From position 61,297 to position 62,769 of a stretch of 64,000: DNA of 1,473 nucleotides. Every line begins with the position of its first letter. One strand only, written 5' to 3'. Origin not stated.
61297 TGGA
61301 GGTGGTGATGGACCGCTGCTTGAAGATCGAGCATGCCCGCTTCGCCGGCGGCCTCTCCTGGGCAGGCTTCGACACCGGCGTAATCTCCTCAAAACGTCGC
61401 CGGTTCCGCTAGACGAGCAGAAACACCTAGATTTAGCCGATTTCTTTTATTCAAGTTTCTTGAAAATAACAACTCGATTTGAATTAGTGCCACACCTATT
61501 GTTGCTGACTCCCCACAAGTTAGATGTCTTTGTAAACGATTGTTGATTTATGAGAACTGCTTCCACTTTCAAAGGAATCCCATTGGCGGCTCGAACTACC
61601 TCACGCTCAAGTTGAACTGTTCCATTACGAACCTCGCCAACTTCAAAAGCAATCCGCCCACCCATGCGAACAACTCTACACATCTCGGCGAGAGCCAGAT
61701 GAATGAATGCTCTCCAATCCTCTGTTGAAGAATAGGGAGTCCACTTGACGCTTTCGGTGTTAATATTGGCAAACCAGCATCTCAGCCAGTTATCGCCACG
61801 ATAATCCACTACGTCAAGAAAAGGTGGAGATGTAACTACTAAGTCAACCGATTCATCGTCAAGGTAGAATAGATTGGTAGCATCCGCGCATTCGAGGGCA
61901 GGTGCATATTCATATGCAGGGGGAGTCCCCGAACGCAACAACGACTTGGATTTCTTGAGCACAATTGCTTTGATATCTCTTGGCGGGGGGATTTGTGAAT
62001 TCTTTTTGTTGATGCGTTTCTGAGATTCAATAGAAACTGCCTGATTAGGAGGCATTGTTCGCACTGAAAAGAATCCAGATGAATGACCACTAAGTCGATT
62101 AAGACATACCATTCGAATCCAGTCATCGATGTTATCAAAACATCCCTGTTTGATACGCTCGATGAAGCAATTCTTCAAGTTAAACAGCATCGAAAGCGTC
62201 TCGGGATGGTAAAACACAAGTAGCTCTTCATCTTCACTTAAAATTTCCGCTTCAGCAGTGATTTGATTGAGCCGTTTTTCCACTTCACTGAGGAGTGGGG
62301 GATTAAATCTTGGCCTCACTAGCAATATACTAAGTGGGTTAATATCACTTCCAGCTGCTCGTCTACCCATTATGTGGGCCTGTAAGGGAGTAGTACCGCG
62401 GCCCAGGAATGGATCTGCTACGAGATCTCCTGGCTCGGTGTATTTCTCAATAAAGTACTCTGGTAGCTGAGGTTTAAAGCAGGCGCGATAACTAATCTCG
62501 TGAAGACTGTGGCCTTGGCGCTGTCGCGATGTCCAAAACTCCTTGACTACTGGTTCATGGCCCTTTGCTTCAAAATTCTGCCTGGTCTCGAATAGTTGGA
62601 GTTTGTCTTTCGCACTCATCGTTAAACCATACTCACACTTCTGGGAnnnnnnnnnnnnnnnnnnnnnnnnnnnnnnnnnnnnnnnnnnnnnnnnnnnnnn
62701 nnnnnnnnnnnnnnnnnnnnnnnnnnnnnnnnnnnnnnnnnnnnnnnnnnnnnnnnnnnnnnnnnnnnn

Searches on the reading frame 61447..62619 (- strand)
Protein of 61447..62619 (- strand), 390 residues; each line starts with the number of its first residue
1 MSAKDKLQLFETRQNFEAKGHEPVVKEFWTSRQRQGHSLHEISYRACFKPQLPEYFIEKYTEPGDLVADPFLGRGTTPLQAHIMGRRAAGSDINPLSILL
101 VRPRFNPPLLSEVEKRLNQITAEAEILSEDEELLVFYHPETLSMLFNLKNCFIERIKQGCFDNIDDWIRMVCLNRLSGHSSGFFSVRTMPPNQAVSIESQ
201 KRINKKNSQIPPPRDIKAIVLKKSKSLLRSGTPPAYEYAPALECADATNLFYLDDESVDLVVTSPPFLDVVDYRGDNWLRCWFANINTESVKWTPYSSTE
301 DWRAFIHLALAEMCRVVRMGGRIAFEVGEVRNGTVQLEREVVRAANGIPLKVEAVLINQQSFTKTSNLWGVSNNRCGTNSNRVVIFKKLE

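Call 3: search_protein_families(library=pfam, proteins=[window:61447-62619:-], max_evalue=0.1)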
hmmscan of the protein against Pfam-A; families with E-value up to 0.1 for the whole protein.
window:61447-62619:- (390 aa): 3 families
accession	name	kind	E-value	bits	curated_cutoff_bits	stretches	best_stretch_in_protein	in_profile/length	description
PF01555.25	N6_N4_Mtase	-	9.6e-18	65.4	26.7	2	19-95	134-213/221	DNA methylase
PF01170.24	UPF0020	-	0.00051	20.2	22.3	0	242-273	107-137/197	RMKL-like, methyltransferase domain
PF08241.18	Methyltransf_11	-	0.016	16.3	21.2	0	240-264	44-67/95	Methyltransferase domain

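Call 4: search_protein_families(library=ncbifam, proteins=[window:61447-62619:-], max_evalue=0.1)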
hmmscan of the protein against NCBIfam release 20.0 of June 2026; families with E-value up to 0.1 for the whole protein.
window:61447-62619:- (390 aa): 6 families
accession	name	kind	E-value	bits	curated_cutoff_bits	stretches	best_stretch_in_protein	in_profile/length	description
NF050803.1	DnaMtaseCcrMCaul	equivalog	9.9e-07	28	830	1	57-94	199-236/350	adenine-specific DNA-methyltransferase CcrM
NF010253.0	PRK13699.1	subfamily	0.00011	22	244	1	56-92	156-192/226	DNA methyltransferase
NF042963.1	DUF1156_antiphage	equivalog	0.00017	19.8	1000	1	66-119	186-237/960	anti-phage-associated DUF1156 domain-containing protein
TIGR01177.1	TIGR01177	hypoth_equivalog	0.0015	17.9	316.55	1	62-94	181-213/330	TIGR01177 family methyltransferase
NF008572.0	PRK11524.1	equivalog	0.0097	15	292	0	49-94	199-245/294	adenine-specific DNA-methyltransferase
NF007610.0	PRK10258.1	equivalog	0.088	12.1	342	0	301-326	114-139/251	malonyl-ACP O-methyltransferase BioC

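Call 5: search_protein_families(library=padloc, proteins=[window:61447-62619:-], max_evalue=0.1)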
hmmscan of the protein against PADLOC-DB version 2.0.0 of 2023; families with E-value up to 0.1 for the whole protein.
window:61447-62619:- (390 aa): 70 families (the best 25 are shown)
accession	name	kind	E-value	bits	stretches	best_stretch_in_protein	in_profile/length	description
PDLC03325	MTase_II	-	5.5e-146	484.6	1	24-388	52-423/426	Type II methyltransferase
PDLC03353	MTase_II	-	2.2e-19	68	2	24-94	171-239/260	Type II methyltransferase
PDLC03350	MTase_II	-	1.1e-15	55.8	2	33-101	230-291/312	Type II methyltransferase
PDLC03387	MTase_II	-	9.7e-15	52.5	2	44-117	214-287/289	Type II methyltransferase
PDLC03376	MTase_II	-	4.5e-14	50.8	2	16-105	9-98/249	Type II methyltransferase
PDLC03322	MTase_II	-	2.7e-13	47.6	1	33-108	33-109/446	Type II methyltransferase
PDLC03380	MTase_II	-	4.6e-13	47.1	1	33-150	28-138/393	Type II methyltransferase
PDLC03283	MTase_II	-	1e-12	46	2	40-130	205-296/352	Type II methyltransferase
PDLC03339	MTase_II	-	1.2e-12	45.3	2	51-114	217-280/399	Type II methyltransferase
PDLC03249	MTase_II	-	1.5e-11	41.9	1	34-136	102-211/541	Type II methyltransferase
PDLC03323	MTase_II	-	1e-10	39.3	2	43-97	232-286/330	Type II methyltransferase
PDLC03351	MTase_II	-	1.3e-10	39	1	27-95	110-178/348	Type II methyltransferase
PDLC03224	MTase_II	-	3.3e-10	37.5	2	42-103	71-133/481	Type II methyltransferase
PDLC03259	MTase_II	-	3.5e-10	37.3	2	44-95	194-245/423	Type II methyltransferase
PDLC03371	MTase_II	-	4.8e-10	37.4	1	16-96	163-243/260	Type II methyltransferase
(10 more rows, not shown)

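Call 10: find_homologous_proteins(query=window:61447-62619:-)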
Query window:61447-62619:- (390 aa): 8000 proteins with E <= 0.001 among 8000 candidates; the best 120 are listed.
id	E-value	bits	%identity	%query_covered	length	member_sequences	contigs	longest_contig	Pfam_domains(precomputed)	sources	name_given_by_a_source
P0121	9.5e-266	899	100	100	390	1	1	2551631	PF01555.25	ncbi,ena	-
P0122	6.2e-204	695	76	100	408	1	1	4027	PF01555.25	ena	-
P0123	5.2e-202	689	76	100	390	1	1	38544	PF01555.25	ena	-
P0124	9.1e-201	685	76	99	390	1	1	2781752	PF01555.25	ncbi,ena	-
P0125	1.5e-165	569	63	98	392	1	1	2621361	PF01555.25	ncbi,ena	-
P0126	3.5e-164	564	66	93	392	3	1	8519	PF01555.25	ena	-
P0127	1.1e-162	559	66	93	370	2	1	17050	PF01555.25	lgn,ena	-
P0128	2.0e-161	555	64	95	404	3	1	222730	PF01555.25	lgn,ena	-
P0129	6.9e-161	553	65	93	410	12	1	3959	PF01555.25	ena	-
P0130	1.0e-160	553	66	95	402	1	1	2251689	PF01555.25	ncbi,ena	-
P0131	1.1e-160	553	65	93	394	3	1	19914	PF01555.25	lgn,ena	-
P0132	1.7e-160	552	65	93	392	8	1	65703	PF01555.25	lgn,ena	-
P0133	1.7e-160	552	62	93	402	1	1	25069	PF01555.25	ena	-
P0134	4.9e-160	551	65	93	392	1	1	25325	PF01555.25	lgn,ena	-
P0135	8.6e-160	550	65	94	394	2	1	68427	PF01555.25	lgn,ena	-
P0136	1.9e-159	549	63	94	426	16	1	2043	PF01555.25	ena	-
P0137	9.5e-159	546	64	94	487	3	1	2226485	PF01555.25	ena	-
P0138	1.1e-158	546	64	93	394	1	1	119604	PF01555.25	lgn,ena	-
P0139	1.4e-158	546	65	95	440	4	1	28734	PF01555.25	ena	-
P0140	2.2e-158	545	64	93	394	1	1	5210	PF01555.25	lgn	-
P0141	2.9e-158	545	63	94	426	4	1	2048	PF01555.25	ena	-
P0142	4.1e-158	544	60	97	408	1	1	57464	PF01555.25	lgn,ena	-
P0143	6.4e-158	544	65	95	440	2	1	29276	PF01555.25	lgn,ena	-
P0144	1.0e-157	543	62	94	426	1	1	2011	PF01555.25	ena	-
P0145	1.1e-157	543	62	93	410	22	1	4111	PF01555.25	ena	-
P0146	1.3e-157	543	64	93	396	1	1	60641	PF01555.25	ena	-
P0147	1.5e-157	542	62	99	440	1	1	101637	PF01555.25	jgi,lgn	-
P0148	2.1e-157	542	62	94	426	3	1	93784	PF01555.25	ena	-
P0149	3.0e-157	541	61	95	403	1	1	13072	PF01555.25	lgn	-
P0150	6.6e-157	540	61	97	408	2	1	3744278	PF01555.25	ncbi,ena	-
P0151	7.6e-157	540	63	94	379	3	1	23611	PF01555.25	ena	-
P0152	8.2e-157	540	64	93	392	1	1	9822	PF01555.25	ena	-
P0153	9.7e-157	540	63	96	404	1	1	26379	PF01555.25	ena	-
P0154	1.2e-156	540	60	97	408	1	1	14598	PF01555.25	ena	-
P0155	1.2e-156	539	62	93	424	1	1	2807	PF01555.25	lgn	-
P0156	1.5e-156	539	64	94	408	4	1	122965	PF01555.25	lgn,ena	-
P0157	1.9e-156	539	64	94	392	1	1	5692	PF01555.25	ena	-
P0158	2.7e-156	538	62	93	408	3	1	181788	PF01555.25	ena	-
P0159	3.1e-156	538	60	95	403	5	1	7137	PF01555.25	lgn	-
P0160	4.8e-156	537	62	94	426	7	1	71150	PF01555.25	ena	-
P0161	5.1e-156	537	65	93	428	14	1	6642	PF01555.25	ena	-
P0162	7.6e-156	537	63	93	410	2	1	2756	PF01555.25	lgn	-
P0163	9.1e-156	537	63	94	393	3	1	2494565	PF01555.25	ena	-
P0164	2.5e-155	535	60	97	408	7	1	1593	PF01555.25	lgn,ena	-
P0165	2.7e-155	535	63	93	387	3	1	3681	PF01555.25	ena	-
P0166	4.5e-155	534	63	93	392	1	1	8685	PF01555.25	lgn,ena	-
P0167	6.0e-155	534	62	95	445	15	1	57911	PF01555.25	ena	-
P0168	6.7e-155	534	61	94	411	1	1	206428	PF01555.25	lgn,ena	-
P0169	1.5e-154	533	61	93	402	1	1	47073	PF01555.25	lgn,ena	-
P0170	1.5e-154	533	61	94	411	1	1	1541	PF01555.25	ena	-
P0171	1.6e-154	533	63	93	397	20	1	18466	PF01555.25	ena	-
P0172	1.6e-154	532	64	93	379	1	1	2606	PF01555.25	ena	-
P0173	1.8e-154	532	64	94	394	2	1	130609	PF01555.25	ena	-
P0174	2.1e-154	532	63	94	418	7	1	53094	PF01555.25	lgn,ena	-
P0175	2.4e-154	532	61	94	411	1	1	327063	PF01555.25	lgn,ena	-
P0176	2.7e-154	532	61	93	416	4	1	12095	PF01555.25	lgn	-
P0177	3.2e-154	532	63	94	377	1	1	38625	PF01555.25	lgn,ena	-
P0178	3.6e-154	531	61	94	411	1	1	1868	PF01555.25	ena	-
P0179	3.9e-154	531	60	94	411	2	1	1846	PF01555.25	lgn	-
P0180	5.9e-154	531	63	93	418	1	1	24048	PF01555.25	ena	-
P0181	8.0e-154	530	63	94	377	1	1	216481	PF01555.25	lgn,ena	-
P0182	1.8e-153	529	61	97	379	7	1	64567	PF01555.25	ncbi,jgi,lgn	-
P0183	2.2e-153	529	61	97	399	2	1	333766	PF08241.19,PF01555.25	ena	-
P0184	7.0e-153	527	62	93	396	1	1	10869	PF01555.25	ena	-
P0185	1.5e-152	526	61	95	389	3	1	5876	PF01555.25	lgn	-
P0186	1.5e-152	526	63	93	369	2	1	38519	PF01555.25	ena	-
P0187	2.0e-152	526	62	94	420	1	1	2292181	PF01555.25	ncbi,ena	-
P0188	2.3e-152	525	59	95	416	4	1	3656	PF01555.25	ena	-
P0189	1.2e-151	523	62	94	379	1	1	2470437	PF01555.25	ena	-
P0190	2.3e-151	522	62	93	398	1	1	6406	PF01555.25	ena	-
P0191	4.9e-151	521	58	99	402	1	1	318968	PF01555.25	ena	-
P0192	1.4e-150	520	62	93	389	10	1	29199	PF01555.25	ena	-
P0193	2.0e-150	519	61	94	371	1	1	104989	PF01555.25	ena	-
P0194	3.5e-150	518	63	94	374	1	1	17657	PF01555.25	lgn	-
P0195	7.3e-150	517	62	94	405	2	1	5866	PF01555.25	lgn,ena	-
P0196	3.0e-149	515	61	93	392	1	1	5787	PF01555.25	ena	-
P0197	6.6e-148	511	60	94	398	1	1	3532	PF01555.25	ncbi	-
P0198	6.3e-147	508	60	95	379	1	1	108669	PF01555.25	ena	-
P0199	8.3e-146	504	59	94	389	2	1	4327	PF01555.25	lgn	-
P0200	4.4e-145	501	60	93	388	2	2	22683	PF01555.25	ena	-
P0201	3.9e-144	498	58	97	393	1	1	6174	PF01555.25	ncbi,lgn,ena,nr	ncbi:MAG: site-specific DNA-methyltransferase [Alphaproteobacteria bacterium]|nr:site-specific DNA-m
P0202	2.7e-143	496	58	97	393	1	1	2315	PF01555.25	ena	-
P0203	2.6e-141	489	59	94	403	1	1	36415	PF01555.25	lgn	-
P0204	6.2e-141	488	58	97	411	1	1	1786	PF01170.25,PF01555.25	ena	-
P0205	9.6e-141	487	60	97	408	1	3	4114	PF01555.25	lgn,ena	-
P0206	1.2e-140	487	58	93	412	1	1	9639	PF01555.25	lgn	-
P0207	1.5e-140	487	59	94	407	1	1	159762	PF01555.25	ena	-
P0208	3.0e-140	486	59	93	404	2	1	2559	PF01555.25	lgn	-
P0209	3.8e-140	485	57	93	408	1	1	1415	PF01555.25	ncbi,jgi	jgi:hypothetical protein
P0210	3.9e-140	485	58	95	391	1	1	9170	PF01555.25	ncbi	ncbi:MAG: site-specific DNA-methyltransferase [Alphaproteobacteria bacterium]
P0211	4.6e-140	485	58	95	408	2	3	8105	PF01555.25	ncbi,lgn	-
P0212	5.0e-140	485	59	94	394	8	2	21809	PF01555.25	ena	-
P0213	7.1e-140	484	59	93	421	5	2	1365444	PF01170.25,PF01555.25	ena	-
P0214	1.5e-139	483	58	94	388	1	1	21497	PF01555.25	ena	-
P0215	1.8e-139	483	57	94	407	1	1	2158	PF01555.25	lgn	-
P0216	2.1e-139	483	59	96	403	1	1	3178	PF01555.25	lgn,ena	-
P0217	3.1e-139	482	59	94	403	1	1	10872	PF01555.25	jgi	jgi:hypothetical protein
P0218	5.2e-139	481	58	99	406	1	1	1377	PF01555.25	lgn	-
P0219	5.5e-139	481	57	95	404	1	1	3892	PF01555.25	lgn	-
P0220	9.4e-139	481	57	93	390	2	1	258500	PF01555.25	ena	-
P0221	1.1e-138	480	58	96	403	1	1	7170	PF01555.25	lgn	-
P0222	1.1e-138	480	56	95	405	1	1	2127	PF01555.25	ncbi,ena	-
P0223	1.4e-138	480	58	93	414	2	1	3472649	PF01555.25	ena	-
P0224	1.8e-138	480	58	94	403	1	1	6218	PF01555.25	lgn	-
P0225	1.9e-138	480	59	93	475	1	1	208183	PF01555.25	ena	-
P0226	2.1e-138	479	55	99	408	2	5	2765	PF01170.25,PF01555.25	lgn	-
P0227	2.2e-138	479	58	93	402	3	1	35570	PF01170.25,PF01555.25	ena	-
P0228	5.6e-138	478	56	95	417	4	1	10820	PF01555.25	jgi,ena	-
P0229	6.0e-138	478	57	95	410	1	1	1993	PF01555.25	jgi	-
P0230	7.8e-138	478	55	95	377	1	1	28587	PF01170.25,PF01555.25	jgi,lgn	-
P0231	1.1e-137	477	57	95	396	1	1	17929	PF01555.25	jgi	jgi:hypothetical protein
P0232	1.1e-137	477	58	93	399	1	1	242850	PF01170.25,PF01555.25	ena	-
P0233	1.5e-137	477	58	93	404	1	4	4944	PF01555.25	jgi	jgi:hypothetical protein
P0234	1.8e-137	476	59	93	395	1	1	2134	PF01170.25,PF01555.25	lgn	-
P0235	2.4e-137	476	56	94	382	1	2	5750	PF01555.25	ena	-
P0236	3.4e-137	475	56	94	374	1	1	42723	PF01555.25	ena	-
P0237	3.5e-137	475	55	96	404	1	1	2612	PF01555.25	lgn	-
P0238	4.1e-137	475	58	93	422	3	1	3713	PF01555.25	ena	-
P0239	5.0e-137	475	57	93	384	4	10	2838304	PF01555.25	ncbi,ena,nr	ncbi:MAG: DNA methyltransferase [Hyphomicrobiales bacterium]|nr:DNA methyltransferase [Hyphomicrobia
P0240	5.3e-137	475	57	93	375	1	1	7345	PF01555.25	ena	-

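Call 12: find_encoding_contigs(protein=P0121, flank=10000, max_places=3)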
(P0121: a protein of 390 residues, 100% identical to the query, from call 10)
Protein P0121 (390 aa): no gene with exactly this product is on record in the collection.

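Call 14: find_encoding_contigs(protein=P0123, flank=10000, max_places=3)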
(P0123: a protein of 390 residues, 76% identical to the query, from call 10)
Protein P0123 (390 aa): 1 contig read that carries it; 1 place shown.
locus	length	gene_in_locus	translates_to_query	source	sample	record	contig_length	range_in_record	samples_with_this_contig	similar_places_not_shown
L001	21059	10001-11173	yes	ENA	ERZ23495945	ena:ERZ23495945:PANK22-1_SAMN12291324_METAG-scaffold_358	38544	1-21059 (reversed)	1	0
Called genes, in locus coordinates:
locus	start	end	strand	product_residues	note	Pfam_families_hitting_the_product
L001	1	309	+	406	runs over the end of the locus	PF13439:Glyco_transf_4, PF13579:Glyco_trans_4_4, PF20706:GT4-conflict, PF00534:Glycos_transf_1, PF13692:Glyco_trans_1_4, PF13524:Glyco_trans_1_2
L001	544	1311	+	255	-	PF14748:P5CR_dimer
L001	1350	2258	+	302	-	-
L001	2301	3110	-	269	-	-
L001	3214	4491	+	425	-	PF05201:GlutR_N, PF01488:Shikimate_DH, PF00745:GlutR_dimer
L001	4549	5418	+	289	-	PF01379:Porphobil_deam, PF03900:Porphobil_deamC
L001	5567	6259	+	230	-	PF02602:HEM4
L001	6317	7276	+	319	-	PF00490:ALAD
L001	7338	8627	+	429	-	PF00202:Aminotran_3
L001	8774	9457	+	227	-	PF04255:DUF433 (faint)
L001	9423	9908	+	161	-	PF18478:PIN_10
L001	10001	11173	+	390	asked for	PF01555:N6_N4_Mtase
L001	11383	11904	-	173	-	PF02629:CoA_binding (weak), PF13380:CoA_binding_2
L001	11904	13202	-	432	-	PF01053:Cys_Met_Meta_PP, PF00155:Aminotran_1_2, PF01041:DegT_DnrJ_EryC1, PF00266:Aminotran_5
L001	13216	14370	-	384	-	PF01494:FAD_binding_3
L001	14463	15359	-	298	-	PF13442:Cytochrome_CBB3 (faint), PF00034:Cytochrom_C (weak)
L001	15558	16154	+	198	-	-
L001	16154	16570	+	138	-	PF13187:Fer4_9 (faint), PF13484:Fer4_16 (faint), PF14697:Fer4_21 (weak), PF13237:Fer4_10 (faint), PF12797:Fer4_2 (faint), PF12837:Fer4_6 (faint), PF12838:Fer4_7, PF00037:Fer4 (weak)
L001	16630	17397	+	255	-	PF00033:Cytochrome_B, PF14358:DUF4405 (weak), PF13631:Cytochrom_B_N_2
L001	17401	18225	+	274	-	PF00032:Cytochrom_B_C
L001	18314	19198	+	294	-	PF00355:Rieske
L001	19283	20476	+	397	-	PF00034:Cytochrom_C (faint), PF13442:Cytochrome_CBB3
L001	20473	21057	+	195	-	?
